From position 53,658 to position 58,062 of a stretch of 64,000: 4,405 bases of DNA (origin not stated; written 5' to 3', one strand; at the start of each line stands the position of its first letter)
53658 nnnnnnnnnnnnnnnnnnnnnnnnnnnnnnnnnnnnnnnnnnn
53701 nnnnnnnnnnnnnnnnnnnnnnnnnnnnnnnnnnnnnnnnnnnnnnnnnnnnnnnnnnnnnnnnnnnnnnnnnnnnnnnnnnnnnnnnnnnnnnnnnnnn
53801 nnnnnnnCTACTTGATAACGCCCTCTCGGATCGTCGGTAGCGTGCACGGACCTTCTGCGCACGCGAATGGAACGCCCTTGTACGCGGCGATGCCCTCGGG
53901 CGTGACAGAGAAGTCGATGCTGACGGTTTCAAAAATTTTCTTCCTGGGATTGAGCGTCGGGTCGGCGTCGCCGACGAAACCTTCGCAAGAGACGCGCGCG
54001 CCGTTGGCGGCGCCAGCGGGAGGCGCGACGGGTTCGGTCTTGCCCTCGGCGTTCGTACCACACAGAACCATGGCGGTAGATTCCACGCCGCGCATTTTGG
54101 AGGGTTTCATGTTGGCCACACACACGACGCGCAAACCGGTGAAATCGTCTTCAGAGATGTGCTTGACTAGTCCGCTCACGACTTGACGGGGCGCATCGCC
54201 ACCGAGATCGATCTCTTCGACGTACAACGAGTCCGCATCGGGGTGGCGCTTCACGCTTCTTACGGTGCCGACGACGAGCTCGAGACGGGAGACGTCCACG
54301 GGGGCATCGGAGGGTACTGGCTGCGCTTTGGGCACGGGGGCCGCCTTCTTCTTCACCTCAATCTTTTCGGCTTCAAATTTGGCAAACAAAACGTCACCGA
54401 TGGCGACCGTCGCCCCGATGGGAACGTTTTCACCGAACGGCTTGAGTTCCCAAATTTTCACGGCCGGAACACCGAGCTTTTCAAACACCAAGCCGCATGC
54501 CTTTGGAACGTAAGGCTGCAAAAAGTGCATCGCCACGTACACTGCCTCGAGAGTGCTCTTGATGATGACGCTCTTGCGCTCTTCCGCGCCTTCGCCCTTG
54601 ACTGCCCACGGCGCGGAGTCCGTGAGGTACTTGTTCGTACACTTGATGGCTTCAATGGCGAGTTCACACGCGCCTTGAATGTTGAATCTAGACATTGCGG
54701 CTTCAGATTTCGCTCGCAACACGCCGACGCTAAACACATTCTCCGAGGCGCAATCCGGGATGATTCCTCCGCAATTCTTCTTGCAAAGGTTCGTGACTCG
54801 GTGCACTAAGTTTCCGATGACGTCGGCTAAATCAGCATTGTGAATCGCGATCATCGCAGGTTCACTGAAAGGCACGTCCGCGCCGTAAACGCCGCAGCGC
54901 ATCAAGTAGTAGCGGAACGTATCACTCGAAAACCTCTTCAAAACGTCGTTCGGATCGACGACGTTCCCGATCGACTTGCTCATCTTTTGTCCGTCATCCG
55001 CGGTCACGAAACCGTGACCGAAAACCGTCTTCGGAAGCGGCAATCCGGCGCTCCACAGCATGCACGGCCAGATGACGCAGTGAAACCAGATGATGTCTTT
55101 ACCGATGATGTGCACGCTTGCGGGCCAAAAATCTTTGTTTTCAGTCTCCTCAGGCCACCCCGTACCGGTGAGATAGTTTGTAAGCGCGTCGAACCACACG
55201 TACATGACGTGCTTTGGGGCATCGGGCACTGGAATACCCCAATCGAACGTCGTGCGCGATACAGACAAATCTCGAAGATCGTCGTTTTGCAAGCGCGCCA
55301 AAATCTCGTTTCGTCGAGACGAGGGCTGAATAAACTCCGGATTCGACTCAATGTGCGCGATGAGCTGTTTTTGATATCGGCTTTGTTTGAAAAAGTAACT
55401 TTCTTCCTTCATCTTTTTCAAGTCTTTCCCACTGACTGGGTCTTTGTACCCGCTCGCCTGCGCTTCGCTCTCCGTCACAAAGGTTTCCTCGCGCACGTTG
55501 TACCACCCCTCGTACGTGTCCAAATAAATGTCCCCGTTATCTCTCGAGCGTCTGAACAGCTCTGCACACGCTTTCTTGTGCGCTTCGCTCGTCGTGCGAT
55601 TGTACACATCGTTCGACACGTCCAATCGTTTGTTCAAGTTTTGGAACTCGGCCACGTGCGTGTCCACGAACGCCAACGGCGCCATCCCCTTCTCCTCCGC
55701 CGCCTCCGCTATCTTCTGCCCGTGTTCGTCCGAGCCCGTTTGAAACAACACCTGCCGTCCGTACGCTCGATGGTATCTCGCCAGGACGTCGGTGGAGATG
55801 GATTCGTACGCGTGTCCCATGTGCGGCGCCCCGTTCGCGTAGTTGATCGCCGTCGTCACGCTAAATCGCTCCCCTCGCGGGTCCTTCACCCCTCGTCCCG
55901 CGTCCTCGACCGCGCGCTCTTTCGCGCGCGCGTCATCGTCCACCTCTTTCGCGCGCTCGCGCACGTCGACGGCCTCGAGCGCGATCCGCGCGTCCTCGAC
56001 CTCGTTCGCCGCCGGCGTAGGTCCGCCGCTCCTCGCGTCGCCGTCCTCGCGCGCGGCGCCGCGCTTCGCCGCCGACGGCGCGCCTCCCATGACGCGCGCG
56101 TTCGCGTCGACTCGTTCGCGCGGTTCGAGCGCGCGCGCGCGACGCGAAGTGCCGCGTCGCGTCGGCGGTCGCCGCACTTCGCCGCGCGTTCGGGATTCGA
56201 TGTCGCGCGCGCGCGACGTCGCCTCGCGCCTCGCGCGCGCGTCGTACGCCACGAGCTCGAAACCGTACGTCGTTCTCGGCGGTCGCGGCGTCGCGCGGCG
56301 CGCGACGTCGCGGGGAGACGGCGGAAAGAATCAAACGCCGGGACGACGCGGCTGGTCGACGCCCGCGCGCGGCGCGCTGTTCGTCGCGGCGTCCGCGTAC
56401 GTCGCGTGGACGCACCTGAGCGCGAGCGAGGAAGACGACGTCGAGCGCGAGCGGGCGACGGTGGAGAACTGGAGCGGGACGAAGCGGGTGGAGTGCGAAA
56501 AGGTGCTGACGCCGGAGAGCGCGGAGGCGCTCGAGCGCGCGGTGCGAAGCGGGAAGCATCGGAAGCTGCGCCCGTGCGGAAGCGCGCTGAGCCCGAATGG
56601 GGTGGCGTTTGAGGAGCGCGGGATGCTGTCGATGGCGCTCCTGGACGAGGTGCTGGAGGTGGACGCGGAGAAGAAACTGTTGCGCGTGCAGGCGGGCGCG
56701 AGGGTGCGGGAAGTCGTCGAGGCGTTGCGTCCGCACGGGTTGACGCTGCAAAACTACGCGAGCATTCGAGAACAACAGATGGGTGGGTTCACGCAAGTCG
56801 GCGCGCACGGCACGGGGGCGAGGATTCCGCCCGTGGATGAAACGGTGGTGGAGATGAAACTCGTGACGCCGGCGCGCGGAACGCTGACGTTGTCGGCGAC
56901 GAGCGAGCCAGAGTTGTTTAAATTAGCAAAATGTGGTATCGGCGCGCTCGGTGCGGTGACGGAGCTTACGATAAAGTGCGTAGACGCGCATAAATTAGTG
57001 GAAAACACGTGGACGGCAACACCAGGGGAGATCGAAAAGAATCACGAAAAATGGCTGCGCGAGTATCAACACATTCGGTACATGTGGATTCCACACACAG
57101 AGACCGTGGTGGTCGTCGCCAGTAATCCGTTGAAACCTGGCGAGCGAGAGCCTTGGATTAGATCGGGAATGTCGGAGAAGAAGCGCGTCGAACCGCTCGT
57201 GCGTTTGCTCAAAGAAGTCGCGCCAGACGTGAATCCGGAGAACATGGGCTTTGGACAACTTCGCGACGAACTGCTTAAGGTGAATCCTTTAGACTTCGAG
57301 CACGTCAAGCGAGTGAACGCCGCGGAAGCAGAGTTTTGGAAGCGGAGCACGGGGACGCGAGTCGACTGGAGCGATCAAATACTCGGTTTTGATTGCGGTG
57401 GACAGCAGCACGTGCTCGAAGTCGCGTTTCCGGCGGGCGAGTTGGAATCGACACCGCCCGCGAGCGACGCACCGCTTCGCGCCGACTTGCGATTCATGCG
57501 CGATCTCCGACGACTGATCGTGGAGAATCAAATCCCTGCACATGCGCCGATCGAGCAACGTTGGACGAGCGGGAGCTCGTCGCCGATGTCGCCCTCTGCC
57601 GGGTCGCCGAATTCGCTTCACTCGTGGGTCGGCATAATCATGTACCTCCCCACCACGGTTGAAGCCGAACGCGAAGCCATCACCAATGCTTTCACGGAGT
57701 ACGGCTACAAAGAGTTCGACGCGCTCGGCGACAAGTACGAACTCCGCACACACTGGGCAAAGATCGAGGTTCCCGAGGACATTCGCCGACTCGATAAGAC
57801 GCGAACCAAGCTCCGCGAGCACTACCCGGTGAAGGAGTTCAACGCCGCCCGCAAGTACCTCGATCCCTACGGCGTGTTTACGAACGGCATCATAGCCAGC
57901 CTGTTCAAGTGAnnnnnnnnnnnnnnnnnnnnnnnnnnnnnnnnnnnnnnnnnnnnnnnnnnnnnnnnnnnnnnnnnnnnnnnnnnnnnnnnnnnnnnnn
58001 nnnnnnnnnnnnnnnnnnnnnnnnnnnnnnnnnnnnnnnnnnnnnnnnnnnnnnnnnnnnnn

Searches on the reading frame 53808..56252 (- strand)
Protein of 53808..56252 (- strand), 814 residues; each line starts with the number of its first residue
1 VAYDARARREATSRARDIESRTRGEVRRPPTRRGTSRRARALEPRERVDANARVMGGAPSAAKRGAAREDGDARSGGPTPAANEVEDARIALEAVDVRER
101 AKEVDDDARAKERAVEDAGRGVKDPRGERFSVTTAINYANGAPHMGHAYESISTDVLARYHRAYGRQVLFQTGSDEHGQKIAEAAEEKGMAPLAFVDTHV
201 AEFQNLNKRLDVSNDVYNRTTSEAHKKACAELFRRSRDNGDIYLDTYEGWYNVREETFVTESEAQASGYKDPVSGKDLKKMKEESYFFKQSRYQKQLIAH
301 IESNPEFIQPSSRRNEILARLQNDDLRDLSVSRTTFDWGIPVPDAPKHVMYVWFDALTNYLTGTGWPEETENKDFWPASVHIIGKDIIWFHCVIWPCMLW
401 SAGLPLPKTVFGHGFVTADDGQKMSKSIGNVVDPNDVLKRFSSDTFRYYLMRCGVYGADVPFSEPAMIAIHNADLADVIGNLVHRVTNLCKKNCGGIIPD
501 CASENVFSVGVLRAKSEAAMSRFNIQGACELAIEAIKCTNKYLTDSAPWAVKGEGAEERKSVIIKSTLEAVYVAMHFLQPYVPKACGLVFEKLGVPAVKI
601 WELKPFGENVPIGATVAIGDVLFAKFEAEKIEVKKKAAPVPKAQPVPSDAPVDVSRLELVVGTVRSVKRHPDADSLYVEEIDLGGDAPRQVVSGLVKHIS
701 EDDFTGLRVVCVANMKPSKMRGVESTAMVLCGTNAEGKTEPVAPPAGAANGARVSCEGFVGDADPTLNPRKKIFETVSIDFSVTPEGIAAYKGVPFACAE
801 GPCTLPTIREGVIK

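Call 65: search_protein_families(library=pfam, proteins=[window:53808-56252:-], max_evalue=0.00001)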
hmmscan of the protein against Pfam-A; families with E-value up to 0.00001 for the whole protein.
window:53808-56252:- (814 aa): 5 families
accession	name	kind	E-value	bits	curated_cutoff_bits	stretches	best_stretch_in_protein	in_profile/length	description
PF09334.17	tRNA-synt_1g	-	3e-101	339.5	20.1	1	131-486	2-390/391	tRNA synthetases class I (M)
PF00133.28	tRNA-synt_1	-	2.4e-38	132.4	22.7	2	348-460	297-411/414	tRNA synthetases class I (I, L, M and V)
PF01588.26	tRNA_bind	-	5.6e-27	94.1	27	1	659-752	1-95/96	Putative tRNA binding domain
PF01406.26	tRNA-synt_1e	-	1.4e-14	54.6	27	1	408-467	239-296/301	tRNA synthetases class I (C) catalytic domain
PF19303.5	Anticodon_3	-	2.9e-08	34.2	23.5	1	518-632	27-141/152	Anticodon binding domain of methionyl tRNA ligase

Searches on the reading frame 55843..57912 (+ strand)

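Call 65: search_protein_families(library=pfam, proteins=[window:55843-57912:+], max_evalue=0.00001)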
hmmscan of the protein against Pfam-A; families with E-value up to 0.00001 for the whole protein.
window:55843-57912:+ (689 aa): 2 families
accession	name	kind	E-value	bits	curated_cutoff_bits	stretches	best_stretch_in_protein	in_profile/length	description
PF04030.19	ALO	-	1.8e-21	77.4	23.1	1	376-683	2-254/258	D-arabinono-1,4-lactone oxidase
PF01565.28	FAD_binding_4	-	4.3e-20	72.3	26.4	1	221-348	4-135/139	FAD binding domain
